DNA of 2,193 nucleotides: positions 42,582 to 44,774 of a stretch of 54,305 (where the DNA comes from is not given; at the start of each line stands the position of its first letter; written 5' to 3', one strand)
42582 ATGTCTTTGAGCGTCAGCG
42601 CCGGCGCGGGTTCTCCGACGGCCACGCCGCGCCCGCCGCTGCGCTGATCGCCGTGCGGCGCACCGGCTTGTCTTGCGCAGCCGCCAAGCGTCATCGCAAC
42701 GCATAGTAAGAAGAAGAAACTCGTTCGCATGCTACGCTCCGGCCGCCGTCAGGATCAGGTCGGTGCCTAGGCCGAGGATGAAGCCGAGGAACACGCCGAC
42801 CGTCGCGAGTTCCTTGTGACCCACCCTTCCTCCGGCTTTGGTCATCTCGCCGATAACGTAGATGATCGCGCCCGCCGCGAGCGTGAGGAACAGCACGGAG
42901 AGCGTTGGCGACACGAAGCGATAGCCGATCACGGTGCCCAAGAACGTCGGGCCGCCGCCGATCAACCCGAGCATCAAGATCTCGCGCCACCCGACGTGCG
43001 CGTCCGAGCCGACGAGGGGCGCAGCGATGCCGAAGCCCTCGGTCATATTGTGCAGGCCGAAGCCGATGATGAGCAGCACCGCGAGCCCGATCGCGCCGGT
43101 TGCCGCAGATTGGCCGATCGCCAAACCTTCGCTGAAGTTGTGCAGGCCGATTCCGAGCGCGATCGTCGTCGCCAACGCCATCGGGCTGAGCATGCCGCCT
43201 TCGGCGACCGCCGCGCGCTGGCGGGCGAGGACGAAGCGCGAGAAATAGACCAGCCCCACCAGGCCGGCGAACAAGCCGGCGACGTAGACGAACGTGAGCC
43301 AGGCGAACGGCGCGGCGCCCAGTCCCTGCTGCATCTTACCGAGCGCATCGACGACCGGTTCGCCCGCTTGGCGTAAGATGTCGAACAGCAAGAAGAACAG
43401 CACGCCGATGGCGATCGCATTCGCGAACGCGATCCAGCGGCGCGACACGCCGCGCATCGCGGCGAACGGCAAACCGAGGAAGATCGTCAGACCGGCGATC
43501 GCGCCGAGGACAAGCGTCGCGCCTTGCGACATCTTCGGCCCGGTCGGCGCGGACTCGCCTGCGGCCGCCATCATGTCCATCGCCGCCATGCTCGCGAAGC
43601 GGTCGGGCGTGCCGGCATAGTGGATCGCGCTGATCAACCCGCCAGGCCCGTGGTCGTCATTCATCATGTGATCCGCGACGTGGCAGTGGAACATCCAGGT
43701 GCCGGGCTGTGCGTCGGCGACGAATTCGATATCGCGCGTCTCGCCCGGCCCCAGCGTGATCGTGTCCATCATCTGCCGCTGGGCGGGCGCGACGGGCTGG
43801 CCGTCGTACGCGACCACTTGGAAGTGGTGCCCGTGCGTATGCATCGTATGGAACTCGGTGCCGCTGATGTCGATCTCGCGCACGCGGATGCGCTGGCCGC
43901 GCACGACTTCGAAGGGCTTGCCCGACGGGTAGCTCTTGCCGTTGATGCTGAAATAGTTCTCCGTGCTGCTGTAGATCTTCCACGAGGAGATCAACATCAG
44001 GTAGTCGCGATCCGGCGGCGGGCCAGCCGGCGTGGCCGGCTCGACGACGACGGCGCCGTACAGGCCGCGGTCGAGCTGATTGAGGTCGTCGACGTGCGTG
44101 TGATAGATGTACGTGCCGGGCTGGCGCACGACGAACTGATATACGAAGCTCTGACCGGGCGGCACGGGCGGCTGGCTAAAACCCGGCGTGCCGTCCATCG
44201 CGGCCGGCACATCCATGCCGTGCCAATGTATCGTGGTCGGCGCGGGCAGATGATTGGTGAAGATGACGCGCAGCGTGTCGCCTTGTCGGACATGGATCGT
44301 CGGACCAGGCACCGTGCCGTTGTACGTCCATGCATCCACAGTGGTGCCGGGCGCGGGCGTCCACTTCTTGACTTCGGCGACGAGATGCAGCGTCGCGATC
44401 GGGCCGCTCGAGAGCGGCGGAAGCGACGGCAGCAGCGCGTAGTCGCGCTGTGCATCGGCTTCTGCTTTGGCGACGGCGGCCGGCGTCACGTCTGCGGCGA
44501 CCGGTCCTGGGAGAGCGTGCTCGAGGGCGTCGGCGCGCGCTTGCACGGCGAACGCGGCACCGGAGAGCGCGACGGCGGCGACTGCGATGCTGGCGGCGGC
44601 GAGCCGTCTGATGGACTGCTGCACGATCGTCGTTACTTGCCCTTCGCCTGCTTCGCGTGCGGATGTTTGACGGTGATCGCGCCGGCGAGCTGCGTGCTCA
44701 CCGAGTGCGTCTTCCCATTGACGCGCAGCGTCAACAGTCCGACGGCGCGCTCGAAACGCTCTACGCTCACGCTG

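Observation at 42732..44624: Single polypeptide fusing a secreted two-domain multicopper oxidase to a ZIP-family metal permease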

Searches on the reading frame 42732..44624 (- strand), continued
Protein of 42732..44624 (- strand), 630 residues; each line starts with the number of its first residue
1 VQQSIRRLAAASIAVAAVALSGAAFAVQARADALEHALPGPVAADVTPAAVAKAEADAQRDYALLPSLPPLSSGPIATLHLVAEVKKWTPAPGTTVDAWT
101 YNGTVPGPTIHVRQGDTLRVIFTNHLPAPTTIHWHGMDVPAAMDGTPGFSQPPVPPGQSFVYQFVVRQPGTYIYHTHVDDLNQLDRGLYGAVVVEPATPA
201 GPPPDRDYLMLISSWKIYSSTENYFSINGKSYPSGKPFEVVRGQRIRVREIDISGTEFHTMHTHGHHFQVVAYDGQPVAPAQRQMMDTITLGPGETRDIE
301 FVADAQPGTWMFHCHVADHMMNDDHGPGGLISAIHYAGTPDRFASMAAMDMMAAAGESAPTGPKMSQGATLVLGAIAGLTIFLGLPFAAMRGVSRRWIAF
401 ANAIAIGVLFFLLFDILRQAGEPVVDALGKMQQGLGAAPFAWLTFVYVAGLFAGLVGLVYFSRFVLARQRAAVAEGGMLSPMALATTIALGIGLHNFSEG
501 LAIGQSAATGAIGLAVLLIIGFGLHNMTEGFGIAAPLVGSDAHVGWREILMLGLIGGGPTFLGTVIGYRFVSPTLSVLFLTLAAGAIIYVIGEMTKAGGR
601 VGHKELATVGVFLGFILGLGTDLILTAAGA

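Call 74: find_encoding_contigs(protein=P0283, flank=7000, max_places=1)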
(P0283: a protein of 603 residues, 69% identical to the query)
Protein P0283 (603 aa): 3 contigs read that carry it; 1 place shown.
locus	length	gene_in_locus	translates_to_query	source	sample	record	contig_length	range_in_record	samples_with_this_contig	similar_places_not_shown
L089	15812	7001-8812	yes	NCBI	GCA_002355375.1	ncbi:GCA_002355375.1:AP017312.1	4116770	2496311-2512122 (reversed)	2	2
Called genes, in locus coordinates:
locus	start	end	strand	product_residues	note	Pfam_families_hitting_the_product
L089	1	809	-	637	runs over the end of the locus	PF00005:ABC_tran, PF02463:SMC_N (faint), PF13555:AAA_29 (faint), PF01926:MMR_HSR1 (faint), PF13304:AAA_21 (faint), PF12848:ABC_tran_Xtn, PF00005:ABC_tran, PF16326:ABC_tran_CTD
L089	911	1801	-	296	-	-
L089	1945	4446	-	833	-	PF10114:PocR, PF00989:PAS, PF08448:PAS_4, PF00989:PAS, PF08448:PAS_4, PF08447:PAS_3, PF00512:HisKA, PF02518:HATPase_c, +2 more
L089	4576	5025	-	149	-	-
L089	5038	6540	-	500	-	PF03239:FTR1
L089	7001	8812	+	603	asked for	PF02535:Zip, PF07732:Cu-oxidase_3, PF00394:Cu-oxidase, PF07731:Cu-oxidase_2, PF07732:Cu-oxidase_3 (weak)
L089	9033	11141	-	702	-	PF00403:HMA, PF00122:E1-E2_ATPase, PF00702:Hydrolase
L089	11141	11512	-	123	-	PF01022:HTH_5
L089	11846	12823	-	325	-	PF13536:EmrE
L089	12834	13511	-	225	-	PF00392:GntR, PF02082:Rrf2 (weak), PF08279:HTH_11 (weak), PF01978:TrmB (weak), PF13412:HTH_24, PF07729:FCD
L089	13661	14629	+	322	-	PF00753:Lactamase_B, PF23023:Anti-Pycsar_Apyc1 (weak)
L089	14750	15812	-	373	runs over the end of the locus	PF25198:Spore_GerAC_N, PF05504:Spore_GerAC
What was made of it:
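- On Fet3-Ftr1 type oxidase-permease systems: An FTR1 gene is a neighbour only in A. soli (call 74).
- The Fe-type sensor and the FTR1 permease next to the Aneurinibacillus soli fusion (call 74) fit a ferroxidase role as well or better. In Aneurinibacillus soli the reversed fusion lies next to a divergent FTR1-family permease (call 74).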

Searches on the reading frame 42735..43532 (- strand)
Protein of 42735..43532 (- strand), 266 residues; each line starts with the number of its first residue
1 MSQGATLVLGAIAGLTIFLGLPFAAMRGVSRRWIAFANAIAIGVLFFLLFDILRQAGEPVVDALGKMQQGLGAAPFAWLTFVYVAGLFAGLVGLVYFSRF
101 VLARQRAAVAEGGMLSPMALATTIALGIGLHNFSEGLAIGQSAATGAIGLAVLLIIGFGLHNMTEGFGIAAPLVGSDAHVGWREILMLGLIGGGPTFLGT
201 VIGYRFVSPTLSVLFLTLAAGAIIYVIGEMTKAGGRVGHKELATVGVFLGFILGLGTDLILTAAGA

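Call 38: search_solved_structures(query=window:42735-43532:-, max_evalue=1, show_alignments=1)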
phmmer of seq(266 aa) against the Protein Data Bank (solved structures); distinct sequences matched with E-value up to 1: 6.
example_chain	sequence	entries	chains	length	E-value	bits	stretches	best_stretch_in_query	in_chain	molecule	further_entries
8ght_A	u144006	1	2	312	7.4e-05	25.7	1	8-258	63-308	Putative membrane protein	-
8j1m_A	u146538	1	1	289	8.7e-05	25.5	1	58-258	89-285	Putative membrane protein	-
5tsa_A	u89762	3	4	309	9.6e-05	25.3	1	8-258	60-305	Membrane protein | Putative membrane protein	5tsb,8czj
7z6m_A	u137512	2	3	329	0.0001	25.2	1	8-258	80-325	Putative membrane protein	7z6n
6pgi_A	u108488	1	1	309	0.0086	18.9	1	8-258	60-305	BbZIP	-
9uh3_T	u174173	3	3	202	0.14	14.9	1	97-189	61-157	Fucoxanthin chlorophyll a/c binding protein V (FCPI-5)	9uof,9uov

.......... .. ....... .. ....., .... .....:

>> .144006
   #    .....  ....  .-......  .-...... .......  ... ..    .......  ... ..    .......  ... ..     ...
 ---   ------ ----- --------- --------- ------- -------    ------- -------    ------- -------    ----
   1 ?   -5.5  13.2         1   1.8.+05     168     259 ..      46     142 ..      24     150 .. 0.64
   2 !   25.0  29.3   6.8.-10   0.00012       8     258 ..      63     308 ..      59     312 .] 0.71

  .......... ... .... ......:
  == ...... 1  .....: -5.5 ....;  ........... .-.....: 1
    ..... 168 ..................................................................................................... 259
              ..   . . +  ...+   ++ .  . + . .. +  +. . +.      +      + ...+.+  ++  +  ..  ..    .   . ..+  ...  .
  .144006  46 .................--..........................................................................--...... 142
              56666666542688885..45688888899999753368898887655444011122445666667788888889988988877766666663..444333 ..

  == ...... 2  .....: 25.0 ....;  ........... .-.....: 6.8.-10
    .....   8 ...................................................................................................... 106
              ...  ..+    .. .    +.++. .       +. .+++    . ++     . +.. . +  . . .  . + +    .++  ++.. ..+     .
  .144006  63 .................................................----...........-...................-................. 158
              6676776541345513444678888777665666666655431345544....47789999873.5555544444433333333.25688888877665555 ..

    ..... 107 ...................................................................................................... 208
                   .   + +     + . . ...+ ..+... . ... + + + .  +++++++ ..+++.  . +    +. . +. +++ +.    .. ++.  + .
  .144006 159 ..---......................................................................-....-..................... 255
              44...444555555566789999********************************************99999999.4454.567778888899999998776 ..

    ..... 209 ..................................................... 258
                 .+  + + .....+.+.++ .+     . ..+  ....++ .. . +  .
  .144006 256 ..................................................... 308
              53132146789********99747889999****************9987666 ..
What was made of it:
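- Checked: BbZIP structures align over the whole core (E about 1e-4, call 38).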
